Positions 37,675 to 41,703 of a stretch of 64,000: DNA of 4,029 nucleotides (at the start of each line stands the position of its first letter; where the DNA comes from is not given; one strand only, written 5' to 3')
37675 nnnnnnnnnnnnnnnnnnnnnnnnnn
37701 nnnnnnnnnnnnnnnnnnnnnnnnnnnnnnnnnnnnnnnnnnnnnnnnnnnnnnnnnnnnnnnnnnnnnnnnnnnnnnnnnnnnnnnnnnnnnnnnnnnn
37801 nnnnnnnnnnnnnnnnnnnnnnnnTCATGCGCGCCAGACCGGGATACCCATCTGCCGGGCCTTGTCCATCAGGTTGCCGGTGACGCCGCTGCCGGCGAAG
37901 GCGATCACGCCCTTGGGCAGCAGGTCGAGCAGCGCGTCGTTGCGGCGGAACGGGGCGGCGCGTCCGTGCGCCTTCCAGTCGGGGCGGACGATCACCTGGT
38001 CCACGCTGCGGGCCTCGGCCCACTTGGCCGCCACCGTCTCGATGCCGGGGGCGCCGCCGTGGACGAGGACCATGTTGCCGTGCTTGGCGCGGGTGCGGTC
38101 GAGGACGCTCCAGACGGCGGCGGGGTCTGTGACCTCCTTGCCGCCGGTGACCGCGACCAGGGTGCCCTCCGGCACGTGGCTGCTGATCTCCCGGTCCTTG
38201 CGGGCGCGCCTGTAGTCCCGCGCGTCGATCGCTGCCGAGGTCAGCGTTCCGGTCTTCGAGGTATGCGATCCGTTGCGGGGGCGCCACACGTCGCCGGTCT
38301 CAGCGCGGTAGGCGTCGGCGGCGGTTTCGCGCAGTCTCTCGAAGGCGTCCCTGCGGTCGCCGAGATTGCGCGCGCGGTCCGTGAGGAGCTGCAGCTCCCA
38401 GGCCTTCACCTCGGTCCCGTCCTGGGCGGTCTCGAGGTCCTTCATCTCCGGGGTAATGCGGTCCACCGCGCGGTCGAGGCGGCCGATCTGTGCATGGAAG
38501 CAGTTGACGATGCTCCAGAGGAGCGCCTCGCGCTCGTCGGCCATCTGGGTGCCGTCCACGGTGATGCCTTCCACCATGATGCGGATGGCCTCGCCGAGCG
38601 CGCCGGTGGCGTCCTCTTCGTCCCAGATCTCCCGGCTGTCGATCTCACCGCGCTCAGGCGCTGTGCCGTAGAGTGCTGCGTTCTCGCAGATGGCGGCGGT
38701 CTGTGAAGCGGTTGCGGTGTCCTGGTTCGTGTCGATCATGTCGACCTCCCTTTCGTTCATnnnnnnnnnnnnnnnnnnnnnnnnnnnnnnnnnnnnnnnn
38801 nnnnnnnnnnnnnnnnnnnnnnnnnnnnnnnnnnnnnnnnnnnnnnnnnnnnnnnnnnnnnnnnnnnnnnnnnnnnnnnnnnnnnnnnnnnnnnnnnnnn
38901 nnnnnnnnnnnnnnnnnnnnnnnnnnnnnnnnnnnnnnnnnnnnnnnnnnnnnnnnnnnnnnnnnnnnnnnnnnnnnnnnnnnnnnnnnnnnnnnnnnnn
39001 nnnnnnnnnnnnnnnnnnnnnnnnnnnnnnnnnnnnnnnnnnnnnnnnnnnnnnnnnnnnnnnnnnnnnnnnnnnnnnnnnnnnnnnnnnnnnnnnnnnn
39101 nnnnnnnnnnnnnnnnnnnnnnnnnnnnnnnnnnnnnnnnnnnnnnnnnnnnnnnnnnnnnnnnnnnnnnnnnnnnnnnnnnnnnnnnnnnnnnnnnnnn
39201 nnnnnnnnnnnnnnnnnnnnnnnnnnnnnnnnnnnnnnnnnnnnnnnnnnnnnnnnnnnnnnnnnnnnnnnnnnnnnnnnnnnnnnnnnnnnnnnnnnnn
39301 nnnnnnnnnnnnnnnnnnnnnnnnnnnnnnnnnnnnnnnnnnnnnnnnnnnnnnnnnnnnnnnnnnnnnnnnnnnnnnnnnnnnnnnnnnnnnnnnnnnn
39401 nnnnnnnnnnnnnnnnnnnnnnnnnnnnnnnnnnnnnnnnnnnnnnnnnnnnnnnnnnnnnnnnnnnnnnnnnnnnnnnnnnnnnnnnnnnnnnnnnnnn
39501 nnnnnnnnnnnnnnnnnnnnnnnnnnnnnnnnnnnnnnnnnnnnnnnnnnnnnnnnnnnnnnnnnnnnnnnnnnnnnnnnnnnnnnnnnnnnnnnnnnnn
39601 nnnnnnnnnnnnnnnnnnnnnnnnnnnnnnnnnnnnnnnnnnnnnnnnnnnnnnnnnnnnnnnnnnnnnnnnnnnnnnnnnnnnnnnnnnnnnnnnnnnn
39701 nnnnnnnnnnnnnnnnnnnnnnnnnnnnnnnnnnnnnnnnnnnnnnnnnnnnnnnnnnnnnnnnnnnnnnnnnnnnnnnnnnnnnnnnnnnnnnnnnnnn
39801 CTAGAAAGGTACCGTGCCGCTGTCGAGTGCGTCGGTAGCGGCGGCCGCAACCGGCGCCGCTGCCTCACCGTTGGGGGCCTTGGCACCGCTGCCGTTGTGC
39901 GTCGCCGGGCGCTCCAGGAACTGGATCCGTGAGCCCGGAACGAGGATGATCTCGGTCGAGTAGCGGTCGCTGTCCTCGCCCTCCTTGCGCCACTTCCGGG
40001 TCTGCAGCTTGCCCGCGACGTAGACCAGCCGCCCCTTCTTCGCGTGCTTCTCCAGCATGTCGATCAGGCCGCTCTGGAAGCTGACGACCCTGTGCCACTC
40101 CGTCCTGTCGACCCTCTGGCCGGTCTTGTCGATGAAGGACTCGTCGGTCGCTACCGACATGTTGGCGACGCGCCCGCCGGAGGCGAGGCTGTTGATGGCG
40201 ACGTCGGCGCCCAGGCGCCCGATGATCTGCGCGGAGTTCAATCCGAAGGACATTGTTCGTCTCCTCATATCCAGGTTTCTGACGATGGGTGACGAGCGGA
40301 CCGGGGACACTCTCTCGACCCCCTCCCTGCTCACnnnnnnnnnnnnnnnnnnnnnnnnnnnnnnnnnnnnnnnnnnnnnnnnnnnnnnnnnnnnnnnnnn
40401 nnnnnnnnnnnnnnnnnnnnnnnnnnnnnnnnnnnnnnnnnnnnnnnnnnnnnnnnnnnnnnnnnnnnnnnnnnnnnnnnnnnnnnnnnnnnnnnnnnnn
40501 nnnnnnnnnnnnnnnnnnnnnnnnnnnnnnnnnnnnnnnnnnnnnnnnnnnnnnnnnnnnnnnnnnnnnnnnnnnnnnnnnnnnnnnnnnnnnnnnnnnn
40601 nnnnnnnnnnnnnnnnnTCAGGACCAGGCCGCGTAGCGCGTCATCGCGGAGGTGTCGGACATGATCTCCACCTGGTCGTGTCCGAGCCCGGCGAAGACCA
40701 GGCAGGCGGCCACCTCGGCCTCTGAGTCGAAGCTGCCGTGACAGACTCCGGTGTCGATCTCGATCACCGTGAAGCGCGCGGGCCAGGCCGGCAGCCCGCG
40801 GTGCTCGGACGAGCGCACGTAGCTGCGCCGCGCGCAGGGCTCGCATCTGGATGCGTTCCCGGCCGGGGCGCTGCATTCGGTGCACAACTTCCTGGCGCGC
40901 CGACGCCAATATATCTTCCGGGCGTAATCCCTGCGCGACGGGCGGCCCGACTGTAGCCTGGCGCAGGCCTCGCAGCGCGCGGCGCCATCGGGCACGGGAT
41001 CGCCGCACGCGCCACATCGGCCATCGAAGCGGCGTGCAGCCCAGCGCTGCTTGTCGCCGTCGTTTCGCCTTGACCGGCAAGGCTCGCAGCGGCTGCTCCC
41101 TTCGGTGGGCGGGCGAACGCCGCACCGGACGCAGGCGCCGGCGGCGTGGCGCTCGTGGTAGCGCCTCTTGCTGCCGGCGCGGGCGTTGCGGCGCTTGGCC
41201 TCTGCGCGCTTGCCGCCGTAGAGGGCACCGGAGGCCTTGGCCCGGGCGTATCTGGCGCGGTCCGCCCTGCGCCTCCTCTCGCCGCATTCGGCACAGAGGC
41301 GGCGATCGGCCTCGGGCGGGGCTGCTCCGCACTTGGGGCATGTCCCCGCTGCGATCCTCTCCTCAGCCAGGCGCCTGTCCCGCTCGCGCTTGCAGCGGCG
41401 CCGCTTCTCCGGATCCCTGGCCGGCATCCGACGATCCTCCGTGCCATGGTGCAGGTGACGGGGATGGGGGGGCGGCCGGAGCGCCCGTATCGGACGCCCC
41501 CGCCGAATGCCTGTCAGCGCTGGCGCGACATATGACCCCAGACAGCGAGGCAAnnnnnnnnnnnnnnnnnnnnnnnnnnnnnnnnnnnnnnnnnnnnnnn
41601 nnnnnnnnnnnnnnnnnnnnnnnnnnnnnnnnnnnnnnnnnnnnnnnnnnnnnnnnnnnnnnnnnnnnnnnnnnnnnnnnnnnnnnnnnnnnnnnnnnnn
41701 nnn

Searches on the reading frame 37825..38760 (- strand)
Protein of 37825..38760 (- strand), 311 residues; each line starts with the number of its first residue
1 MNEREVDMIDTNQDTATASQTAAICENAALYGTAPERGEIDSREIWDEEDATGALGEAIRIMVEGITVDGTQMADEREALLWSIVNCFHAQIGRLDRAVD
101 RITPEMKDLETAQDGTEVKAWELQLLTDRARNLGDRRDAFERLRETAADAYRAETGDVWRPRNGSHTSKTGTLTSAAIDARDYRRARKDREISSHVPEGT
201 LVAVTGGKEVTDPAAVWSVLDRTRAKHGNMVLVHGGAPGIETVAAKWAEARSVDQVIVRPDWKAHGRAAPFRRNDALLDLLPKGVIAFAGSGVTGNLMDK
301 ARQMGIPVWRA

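Call 8: search_protein_families(library=pfam, proteins=[window:37825-38760:-], max_evalue=0.001)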
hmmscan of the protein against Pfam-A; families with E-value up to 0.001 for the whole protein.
window:37825-38760:- (311 aa): 1 family
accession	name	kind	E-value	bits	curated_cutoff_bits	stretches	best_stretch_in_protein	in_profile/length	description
PF10686.14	YAcAr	-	3.5e-23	81.6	28.2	1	202-265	3-66/66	YspA, cpYpsA-related SLOG family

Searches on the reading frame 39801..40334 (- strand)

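Call 9: search_protein_families(library=pfam, proteins=[window:39801-40334:-], max_evalue=0.001)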
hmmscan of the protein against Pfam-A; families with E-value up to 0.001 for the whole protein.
window:39801-40334:- (177 aa): 1 family
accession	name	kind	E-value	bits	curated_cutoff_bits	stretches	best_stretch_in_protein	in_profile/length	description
PF00436.31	SSB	-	2.1e-24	86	26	1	32-131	1-98/104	Single-strand binding protein family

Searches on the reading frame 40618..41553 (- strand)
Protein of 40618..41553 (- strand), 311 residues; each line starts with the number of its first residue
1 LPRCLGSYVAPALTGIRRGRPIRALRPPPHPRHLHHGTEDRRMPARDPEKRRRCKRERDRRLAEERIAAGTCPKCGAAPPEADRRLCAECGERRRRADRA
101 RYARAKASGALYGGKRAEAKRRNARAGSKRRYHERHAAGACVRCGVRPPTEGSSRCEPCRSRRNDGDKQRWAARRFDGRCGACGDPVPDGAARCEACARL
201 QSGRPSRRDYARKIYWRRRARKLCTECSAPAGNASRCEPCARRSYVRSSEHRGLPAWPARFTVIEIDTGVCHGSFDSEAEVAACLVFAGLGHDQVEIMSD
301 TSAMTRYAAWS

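Call 9: search_protein_families(library=pfam, proteins=[window:40618-41553:-], max_evalue=0.001)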
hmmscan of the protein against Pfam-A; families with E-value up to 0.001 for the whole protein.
window:40618-41553:- (311 aa): 1 family
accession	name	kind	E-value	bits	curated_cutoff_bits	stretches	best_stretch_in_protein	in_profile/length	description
PF13248.11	Zn_ribbon_3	-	7.5e-05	22.5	27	1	72-93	5-25/26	zinc-ribbon domain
